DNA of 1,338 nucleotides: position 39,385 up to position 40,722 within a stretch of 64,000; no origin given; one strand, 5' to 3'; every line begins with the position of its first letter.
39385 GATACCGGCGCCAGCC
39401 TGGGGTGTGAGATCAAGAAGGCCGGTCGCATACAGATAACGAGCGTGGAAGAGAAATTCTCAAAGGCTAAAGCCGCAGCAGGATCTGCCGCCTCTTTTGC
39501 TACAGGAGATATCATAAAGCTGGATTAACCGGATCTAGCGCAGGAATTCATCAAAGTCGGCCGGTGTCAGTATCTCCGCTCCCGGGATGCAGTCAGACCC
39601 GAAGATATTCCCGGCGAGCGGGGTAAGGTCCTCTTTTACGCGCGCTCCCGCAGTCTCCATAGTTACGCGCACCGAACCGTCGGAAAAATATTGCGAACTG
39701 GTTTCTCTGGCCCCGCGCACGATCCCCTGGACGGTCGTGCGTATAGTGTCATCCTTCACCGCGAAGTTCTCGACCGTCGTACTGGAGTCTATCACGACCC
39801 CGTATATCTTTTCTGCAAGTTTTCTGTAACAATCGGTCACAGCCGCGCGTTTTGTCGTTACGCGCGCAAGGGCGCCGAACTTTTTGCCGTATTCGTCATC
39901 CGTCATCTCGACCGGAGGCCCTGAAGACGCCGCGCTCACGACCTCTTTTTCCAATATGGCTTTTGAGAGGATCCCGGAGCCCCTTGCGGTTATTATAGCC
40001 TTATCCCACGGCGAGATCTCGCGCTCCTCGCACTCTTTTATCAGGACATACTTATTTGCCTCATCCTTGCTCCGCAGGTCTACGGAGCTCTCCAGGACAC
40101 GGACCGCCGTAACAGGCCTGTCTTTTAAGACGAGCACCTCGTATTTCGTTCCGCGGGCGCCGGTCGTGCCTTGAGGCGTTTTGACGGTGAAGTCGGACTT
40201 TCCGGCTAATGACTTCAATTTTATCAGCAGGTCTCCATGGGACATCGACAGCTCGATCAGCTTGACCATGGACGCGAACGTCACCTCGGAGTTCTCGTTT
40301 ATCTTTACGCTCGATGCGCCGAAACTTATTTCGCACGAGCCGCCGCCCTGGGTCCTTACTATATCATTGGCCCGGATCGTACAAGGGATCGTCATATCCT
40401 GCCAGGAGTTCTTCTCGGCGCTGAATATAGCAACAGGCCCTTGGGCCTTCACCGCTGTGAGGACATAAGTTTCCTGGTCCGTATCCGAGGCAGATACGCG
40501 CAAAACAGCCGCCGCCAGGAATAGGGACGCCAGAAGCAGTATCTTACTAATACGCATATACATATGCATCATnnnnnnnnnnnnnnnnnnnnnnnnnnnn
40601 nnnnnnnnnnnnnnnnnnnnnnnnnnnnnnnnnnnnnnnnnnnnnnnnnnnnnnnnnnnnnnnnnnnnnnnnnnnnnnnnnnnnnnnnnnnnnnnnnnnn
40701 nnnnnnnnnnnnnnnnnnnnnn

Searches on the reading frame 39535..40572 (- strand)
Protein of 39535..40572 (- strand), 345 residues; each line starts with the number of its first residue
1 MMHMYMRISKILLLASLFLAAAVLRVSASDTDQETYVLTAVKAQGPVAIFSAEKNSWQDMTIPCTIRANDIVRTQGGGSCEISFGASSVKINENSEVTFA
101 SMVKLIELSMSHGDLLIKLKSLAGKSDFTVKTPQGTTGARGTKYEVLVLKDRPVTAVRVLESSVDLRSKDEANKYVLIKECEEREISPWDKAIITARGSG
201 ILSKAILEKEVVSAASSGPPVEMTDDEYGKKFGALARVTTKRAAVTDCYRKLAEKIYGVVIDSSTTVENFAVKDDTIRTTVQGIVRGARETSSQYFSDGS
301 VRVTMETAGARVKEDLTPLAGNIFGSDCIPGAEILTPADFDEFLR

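Call 58: search_protein_families(library=pfam, proteins=[window:39535-40572:-], max_evalue=0.0001)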
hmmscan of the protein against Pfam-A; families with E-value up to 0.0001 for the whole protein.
window:39535-40572:- (345 aa): 1 family
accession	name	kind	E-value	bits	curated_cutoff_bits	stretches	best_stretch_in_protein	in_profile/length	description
PF04773.18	FecR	-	4.8e-11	43.4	24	1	71-164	2-96/97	FecR protein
